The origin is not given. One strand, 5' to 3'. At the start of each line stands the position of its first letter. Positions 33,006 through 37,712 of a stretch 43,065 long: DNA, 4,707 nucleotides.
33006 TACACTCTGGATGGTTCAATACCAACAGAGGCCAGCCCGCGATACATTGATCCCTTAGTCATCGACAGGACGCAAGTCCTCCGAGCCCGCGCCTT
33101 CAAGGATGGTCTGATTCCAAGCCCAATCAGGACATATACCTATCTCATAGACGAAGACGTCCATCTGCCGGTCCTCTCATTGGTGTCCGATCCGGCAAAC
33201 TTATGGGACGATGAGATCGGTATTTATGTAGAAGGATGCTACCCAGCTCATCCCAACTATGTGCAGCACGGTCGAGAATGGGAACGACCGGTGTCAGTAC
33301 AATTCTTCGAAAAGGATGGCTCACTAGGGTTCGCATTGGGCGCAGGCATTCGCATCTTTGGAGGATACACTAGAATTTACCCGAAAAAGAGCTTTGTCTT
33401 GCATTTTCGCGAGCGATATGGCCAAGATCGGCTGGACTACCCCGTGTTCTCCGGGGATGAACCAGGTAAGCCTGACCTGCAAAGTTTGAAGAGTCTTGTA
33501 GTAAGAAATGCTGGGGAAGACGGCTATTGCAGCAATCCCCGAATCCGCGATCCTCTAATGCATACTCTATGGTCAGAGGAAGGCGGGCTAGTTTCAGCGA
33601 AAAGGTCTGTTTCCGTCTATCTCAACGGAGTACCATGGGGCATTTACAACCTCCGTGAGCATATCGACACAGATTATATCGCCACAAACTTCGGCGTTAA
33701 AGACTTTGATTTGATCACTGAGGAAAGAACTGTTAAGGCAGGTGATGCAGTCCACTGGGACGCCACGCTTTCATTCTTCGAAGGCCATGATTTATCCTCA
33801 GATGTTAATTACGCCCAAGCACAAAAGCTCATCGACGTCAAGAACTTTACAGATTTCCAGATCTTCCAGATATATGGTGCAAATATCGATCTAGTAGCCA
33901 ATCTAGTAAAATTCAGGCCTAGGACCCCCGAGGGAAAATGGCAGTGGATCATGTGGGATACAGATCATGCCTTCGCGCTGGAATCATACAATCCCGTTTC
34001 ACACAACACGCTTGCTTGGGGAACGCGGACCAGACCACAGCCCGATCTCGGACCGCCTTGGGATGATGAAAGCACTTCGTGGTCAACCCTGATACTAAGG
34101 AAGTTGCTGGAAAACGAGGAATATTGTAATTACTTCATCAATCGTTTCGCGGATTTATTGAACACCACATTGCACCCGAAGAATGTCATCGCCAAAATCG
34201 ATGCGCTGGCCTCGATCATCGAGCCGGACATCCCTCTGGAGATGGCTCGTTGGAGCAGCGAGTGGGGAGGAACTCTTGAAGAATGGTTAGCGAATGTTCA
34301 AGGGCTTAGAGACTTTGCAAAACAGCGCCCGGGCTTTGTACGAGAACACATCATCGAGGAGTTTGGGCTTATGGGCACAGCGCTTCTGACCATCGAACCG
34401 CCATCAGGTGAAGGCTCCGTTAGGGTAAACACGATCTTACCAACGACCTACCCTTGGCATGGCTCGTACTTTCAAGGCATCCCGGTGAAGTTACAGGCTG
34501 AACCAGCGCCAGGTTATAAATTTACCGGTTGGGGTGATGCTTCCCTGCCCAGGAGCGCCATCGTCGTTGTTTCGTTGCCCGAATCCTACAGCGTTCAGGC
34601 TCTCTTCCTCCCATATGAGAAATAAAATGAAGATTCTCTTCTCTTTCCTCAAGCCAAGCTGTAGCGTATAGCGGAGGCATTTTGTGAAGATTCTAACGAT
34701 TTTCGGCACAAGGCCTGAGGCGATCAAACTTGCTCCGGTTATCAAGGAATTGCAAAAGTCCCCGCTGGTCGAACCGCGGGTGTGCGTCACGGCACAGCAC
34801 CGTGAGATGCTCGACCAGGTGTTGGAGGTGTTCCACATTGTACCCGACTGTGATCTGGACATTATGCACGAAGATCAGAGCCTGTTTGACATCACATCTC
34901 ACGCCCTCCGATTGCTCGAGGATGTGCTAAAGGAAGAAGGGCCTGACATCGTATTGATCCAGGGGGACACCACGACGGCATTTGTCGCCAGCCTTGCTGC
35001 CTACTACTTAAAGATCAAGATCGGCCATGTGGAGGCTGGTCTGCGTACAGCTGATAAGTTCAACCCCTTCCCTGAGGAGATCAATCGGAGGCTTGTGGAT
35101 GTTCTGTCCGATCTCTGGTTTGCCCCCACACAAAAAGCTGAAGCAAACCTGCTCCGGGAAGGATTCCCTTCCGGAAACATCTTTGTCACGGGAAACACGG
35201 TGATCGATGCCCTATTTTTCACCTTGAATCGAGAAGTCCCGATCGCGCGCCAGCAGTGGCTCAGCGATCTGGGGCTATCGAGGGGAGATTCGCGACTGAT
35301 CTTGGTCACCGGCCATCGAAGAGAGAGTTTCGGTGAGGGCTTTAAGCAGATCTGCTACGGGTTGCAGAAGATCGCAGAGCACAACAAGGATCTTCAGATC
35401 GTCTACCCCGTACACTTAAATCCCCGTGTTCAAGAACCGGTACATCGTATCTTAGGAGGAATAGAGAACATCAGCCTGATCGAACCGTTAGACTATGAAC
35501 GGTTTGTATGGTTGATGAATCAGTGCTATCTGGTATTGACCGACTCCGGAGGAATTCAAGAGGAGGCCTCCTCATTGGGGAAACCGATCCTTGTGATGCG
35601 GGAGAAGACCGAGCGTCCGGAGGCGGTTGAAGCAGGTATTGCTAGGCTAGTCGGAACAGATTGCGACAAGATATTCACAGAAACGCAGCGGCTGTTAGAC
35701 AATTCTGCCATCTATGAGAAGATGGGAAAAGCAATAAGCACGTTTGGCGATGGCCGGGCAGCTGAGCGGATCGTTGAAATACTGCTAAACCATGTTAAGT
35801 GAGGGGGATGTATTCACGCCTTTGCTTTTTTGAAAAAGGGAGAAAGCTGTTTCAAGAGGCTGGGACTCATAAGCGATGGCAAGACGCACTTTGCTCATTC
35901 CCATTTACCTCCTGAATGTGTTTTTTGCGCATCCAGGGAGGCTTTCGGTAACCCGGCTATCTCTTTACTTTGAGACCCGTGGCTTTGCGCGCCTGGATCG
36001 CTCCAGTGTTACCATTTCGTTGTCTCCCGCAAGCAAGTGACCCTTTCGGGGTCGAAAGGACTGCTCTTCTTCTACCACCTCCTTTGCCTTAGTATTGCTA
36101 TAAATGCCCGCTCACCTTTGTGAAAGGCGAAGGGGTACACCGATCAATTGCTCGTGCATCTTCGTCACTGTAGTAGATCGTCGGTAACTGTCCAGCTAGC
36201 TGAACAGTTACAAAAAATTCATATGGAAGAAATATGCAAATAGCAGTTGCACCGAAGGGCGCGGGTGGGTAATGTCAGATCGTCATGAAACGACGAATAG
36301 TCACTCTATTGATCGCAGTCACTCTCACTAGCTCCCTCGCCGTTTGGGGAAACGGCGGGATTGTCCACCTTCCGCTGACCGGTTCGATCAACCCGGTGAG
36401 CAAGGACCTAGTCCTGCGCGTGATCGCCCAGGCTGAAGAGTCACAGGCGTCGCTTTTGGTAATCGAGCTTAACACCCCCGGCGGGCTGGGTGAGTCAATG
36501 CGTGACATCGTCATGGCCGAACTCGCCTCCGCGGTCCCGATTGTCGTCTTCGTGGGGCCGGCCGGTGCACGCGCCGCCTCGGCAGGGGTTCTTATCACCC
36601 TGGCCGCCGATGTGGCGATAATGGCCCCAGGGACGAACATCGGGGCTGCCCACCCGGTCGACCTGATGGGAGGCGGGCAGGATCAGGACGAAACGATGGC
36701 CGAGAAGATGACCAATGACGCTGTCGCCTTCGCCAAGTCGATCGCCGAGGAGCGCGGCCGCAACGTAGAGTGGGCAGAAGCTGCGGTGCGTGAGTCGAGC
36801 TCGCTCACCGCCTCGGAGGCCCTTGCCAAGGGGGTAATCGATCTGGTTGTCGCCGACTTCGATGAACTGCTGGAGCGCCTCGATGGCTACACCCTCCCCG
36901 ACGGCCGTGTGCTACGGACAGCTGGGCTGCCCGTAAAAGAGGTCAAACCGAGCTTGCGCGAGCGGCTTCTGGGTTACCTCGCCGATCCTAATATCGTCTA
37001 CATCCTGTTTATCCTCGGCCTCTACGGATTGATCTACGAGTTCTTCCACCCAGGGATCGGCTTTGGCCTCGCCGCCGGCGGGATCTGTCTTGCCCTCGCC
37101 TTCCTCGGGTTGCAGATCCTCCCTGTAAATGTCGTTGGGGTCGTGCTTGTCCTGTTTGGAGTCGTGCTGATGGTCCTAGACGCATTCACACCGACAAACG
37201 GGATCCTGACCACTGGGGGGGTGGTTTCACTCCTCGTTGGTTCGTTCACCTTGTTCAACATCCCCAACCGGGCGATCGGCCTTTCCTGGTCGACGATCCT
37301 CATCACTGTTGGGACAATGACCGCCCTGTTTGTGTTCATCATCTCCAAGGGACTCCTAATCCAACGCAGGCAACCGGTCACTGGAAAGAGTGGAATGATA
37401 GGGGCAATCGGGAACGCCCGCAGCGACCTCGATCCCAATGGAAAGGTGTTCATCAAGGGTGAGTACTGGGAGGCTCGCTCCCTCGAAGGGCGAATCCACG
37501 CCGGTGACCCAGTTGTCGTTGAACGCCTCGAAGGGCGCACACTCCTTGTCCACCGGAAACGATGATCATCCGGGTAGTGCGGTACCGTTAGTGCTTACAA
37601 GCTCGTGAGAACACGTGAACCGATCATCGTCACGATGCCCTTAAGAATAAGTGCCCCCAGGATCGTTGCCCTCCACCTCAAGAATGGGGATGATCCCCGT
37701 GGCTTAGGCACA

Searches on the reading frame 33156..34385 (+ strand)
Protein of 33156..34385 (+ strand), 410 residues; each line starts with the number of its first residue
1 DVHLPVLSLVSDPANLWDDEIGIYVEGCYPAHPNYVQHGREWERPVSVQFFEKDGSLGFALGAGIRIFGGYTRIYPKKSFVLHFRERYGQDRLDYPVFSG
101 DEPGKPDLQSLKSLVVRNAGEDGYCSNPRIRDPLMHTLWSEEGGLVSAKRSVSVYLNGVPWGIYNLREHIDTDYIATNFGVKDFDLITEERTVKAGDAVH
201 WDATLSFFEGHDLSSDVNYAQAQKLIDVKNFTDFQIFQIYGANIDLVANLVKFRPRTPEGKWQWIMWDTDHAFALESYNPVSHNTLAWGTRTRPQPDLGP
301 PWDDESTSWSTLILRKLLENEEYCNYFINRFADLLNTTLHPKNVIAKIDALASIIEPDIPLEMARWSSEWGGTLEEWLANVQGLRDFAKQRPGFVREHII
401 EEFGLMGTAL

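Call 44: search_solved_structures(query=window:33156-34385:+, max_evalue=0.01, show_alignments=2)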
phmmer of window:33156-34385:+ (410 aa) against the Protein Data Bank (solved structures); distinct sequences matched with E-value up to 0.01: 0.
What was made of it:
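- Tried and rejected: phmmer of the CotH domain against PDB found nothing (call 44).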

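Call 51: search_solved_structures(query=A5, max_evalue=1, show_alignments=1)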
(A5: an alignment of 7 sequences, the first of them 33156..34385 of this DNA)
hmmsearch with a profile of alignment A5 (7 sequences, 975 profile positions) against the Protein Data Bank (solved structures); distinct sequences matched with E-value up to 1: 9.
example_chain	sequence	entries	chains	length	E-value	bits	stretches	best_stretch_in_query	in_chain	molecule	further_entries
5ggj_A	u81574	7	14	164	1.3e-14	56.3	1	125-231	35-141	Protein O-linked-mannose beta-1,2-N-acetylglucosaminyltransferase 1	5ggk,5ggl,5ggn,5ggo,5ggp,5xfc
5ggf_A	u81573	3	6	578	1.5e-13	52.8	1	125-231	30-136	Protein O-linked-mannose beta-1,2-N-acetylglucosaminyltransferase 1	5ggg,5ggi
8c6i_A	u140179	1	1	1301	9.6e-12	46.8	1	132-231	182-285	Cell surface hyaluronidase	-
5lc3_A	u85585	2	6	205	1.8e-10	42.6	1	89-221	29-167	Protein FAM3C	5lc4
2yop_A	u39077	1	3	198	9.5e-10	40.2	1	125-231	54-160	PROTEIN FAM3B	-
2yoq_A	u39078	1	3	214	1.2e-09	39.9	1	125-231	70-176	PROTEIN FAM3B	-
5lc2_A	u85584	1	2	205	6e-09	37.6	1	89-221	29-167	Protein FAM3C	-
7ecq_A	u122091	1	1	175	5.4e-08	34.4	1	132-223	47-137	Protein FAM3A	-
5jd9_A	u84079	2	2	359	0.0015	19.7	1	517-667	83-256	Spore coat protein H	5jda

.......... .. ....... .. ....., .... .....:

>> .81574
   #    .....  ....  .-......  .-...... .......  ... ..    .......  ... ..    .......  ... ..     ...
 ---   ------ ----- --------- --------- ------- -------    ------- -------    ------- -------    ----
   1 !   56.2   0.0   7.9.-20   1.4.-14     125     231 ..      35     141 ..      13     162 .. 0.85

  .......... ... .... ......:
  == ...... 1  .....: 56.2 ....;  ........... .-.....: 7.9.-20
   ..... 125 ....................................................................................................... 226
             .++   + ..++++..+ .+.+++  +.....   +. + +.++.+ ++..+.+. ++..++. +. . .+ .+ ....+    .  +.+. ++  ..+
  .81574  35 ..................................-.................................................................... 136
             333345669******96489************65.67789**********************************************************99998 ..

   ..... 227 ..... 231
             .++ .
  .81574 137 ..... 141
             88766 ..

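Call 55: search_solved_structures(query=A6, max_evalue=1, show_alignments=1)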
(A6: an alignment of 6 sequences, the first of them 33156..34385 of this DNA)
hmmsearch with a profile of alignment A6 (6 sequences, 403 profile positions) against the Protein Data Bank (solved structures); distinct sequences matched with E-value up to 1: 2.
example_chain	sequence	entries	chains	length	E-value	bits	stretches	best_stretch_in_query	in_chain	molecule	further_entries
5jd9_A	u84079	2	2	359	1.3e-05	27.6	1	122-281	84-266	Spore coat protein H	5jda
9d2f_J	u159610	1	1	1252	0.47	12.6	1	151-196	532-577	Cilia- and flagella-associated protein 61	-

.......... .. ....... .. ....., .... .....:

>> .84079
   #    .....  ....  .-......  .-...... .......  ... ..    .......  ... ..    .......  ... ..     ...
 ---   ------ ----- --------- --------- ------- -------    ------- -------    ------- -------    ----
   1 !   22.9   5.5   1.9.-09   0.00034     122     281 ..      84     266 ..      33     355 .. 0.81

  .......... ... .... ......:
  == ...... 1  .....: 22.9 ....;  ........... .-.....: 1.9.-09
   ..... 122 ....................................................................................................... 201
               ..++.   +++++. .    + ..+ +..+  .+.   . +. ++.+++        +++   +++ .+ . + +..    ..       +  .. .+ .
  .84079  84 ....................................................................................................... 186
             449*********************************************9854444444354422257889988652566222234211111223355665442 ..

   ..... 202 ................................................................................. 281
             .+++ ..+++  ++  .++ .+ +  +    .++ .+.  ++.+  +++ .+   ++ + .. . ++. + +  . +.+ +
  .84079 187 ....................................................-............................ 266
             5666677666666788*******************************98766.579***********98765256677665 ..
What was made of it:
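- Closest known: Bacillus CotH spore-coat kinase. Same: The catalytic N-x-D...N and WDxD motifs align (call 55).
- Closest known: Bacillus CotH spore-coat kinase. Different: Very distant: E 1.3e-5 with a profile, and nothing with a single sequence (calls 44, 55).
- Tried and rejected: A 6-sequence profile was needed to reach 5jd9 (call 55).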

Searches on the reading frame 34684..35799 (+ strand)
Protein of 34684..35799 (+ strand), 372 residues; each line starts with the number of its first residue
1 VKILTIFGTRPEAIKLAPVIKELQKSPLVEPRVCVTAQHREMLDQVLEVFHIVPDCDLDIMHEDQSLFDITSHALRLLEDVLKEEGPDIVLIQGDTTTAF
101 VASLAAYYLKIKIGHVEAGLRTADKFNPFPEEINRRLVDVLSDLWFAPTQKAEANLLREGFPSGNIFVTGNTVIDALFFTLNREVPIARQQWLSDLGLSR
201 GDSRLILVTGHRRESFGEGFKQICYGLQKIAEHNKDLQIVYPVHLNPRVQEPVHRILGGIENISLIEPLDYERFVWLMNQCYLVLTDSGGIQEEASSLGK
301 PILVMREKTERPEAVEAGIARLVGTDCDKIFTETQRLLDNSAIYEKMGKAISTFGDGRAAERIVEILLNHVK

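Call 18: search_protein_families(library=pfam, proteins=[window:34684-35799:+], max_evalue=0.001)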
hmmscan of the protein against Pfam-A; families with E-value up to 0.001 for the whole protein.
window:34684-35799:+ (372 aa): 1 family
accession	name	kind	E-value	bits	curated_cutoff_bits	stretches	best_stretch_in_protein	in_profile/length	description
PF02350.25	Epimerase_2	-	9.2e-118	393.5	30.6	1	21-367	1-346/347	UDP-N-acetylglucosamine 2-epimerase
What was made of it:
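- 34684..35802 (+): UDP-N-acetylglucosamine 2-epimerase (WecB type), 59 nt downstream. PF02350 393.5 bits (call 18).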

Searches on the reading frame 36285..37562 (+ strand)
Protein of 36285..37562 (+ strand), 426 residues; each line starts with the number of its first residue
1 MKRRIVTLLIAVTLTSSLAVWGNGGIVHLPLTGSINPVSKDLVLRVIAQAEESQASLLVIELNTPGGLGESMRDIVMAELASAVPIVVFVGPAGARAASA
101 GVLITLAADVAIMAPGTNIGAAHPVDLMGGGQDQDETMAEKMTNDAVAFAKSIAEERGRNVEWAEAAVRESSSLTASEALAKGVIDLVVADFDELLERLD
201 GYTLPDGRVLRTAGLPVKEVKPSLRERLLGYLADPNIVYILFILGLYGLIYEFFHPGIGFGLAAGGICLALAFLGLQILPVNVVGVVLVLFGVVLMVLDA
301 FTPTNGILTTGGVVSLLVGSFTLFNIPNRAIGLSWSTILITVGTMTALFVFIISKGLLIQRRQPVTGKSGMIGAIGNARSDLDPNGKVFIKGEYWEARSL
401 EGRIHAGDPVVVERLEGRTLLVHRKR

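Call 18: search_protein_families(library=pfam, proteins=[window:36285-37562:+], max_evalue=0.001)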
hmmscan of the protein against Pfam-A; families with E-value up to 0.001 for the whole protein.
window:36285-37562:+ (426 aa): 4 families
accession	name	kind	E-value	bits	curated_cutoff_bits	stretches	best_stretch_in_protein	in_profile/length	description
PF24961.1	NfeD_membrane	-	5.6e-25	88.1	26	1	236-353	1-117/119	NfeD integral membrane domain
PF25145.1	NfeD1b_N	-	9.8e-19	68.1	40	1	28-179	4-146/189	NfeD1b, N-terminal domain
PF01957.25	NfeD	-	2.4e-14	53.7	29.1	1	370-423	3-56/57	NfeD-like C-terminal, partner-binding domain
PF00574.28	CLP_protease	-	5.8e-07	30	20.2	1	42-189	33-179/182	Clp protease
